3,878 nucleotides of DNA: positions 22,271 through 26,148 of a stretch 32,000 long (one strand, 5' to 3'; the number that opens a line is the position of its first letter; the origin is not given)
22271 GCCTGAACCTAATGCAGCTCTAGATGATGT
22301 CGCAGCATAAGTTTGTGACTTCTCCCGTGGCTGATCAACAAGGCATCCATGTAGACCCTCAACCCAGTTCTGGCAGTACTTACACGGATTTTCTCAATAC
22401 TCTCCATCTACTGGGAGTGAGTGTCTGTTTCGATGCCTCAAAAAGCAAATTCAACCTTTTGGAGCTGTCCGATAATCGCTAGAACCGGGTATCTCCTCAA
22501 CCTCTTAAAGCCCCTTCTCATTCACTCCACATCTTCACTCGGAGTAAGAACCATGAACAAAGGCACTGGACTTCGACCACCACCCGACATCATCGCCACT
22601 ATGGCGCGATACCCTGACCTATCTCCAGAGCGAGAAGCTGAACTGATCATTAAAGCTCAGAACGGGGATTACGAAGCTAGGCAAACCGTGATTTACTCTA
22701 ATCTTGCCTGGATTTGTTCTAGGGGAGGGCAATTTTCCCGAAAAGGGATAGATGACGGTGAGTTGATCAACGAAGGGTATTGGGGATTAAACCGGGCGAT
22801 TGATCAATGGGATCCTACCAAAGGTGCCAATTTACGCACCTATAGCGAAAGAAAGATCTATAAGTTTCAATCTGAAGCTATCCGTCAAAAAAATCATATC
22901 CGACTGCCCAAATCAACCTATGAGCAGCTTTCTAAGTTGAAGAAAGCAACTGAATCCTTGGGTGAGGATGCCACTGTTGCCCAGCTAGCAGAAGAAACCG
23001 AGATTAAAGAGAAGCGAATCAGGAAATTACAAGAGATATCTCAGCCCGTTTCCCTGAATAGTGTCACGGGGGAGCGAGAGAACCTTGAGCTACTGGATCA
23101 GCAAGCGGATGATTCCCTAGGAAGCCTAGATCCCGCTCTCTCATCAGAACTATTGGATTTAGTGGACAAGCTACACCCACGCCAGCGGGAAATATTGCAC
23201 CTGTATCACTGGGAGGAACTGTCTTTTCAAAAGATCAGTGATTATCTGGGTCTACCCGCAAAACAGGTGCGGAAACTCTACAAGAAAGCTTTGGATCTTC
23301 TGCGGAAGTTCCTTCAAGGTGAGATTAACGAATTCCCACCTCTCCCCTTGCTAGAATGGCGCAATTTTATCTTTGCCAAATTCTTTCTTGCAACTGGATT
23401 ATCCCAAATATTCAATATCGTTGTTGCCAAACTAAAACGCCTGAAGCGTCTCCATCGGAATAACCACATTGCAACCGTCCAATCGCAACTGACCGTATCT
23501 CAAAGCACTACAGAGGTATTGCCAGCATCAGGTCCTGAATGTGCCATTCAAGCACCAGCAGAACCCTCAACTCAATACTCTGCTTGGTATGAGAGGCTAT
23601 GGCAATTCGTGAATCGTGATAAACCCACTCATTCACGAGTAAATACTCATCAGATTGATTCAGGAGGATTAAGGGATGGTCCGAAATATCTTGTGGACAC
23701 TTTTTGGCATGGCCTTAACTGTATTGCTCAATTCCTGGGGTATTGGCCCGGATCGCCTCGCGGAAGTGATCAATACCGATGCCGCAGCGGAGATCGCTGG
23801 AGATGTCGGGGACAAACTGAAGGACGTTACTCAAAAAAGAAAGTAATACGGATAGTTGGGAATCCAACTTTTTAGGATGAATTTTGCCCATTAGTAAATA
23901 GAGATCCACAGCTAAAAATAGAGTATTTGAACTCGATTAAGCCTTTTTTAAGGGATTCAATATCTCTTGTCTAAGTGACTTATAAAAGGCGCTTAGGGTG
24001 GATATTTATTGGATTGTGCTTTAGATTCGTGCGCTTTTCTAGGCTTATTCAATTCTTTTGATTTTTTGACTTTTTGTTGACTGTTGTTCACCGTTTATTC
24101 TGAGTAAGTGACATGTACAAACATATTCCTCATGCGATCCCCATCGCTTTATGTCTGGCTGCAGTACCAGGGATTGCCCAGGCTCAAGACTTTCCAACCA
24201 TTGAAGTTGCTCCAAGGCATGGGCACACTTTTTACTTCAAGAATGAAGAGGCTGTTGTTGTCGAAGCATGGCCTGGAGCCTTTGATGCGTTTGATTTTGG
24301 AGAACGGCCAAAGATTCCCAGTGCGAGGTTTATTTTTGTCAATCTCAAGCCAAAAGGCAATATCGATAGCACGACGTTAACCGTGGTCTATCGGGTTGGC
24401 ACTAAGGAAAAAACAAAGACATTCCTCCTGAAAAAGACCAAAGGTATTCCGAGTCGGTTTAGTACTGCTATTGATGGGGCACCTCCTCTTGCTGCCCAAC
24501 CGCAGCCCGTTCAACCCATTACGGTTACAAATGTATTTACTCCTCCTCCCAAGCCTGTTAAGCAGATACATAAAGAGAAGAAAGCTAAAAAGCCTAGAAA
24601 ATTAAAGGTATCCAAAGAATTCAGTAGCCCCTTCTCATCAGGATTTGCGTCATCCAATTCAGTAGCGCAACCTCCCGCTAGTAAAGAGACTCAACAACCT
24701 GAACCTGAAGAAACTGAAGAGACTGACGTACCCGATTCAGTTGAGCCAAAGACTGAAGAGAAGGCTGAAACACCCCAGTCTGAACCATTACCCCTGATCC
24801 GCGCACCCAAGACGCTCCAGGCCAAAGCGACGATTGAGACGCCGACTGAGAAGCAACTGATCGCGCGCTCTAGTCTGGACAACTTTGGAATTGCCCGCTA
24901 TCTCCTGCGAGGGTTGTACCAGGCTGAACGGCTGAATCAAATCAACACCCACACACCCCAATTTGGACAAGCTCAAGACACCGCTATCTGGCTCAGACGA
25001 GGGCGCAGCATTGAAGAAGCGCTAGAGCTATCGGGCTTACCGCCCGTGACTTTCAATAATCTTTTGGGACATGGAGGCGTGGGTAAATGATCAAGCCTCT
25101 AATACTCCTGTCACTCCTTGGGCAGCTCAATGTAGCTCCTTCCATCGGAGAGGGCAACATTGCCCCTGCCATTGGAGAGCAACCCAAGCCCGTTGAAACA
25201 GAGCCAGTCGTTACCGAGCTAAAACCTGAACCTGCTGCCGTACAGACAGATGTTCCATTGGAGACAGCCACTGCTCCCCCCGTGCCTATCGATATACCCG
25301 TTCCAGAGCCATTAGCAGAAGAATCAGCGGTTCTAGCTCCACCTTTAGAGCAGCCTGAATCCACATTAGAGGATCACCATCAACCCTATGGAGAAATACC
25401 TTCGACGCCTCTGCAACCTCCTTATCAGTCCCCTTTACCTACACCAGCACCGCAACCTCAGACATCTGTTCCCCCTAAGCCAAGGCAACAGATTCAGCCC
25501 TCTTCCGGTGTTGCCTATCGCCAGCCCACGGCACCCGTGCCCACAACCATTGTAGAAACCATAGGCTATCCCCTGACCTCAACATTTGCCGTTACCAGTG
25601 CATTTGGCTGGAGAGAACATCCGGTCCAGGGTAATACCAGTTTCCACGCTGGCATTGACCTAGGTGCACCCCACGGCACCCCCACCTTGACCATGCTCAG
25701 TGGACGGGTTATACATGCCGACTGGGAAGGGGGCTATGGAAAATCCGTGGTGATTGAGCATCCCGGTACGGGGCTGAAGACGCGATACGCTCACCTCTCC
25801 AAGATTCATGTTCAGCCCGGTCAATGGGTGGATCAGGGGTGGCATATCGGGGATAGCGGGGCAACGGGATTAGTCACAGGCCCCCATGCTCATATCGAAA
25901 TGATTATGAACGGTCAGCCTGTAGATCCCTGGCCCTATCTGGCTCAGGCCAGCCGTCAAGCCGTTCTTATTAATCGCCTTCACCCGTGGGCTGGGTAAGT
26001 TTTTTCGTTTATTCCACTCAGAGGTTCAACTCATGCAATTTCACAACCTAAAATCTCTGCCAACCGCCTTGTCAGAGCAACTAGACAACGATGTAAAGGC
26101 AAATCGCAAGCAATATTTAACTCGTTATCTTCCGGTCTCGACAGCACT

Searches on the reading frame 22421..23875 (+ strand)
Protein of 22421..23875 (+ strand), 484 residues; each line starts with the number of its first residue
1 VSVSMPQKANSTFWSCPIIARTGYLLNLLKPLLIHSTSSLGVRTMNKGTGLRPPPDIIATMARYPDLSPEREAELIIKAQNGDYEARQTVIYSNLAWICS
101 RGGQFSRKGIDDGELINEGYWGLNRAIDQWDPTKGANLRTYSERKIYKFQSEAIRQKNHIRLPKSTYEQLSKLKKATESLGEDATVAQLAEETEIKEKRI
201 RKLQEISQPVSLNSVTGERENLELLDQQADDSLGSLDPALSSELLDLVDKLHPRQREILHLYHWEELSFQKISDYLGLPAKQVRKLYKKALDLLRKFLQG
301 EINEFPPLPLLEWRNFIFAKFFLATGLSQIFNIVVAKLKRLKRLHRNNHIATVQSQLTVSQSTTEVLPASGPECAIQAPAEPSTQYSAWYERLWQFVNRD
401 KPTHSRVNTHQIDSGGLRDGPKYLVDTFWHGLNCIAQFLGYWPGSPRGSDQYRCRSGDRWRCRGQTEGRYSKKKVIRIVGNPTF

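Call 109: search_protein_families(library=pfam, proteins=[window:22421-23875:+], max_evalue=0.001)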
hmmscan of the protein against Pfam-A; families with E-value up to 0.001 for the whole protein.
window:22421-23875:+ (484 aa): 3 families
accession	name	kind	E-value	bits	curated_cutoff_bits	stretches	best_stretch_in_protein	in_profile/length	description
PF04545.22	Sigma70_r4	-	9.2e-14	51.1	24.1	1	249-296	3-50/50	Sigma-70, region 4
PF08281.18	Sigma70_r4_2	-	4.5e-10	39.5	25.7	1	243-292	3-52/54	Sigma-70, region 4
PF04539.22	Sigma70_r3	-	1.3e-06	28.8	25.3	1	169-232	2-70/78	Sigma-70 region 3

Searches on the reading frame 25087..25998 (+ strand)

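Call 109: search_protein_families(library=pfam, proteins=[window:25087-25998:+], max_evalue=0.001)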
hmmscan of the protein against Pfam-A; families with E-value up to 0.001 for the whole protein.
window:25087-25998:+ (303 aa): 1 family
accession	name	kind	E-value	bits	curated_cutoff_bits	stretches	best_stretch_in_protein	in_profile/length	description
PF01551.29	Peptidase_M23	-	1.5e-28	99.3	28.7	1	186-281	2-96/96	Peptidase family M23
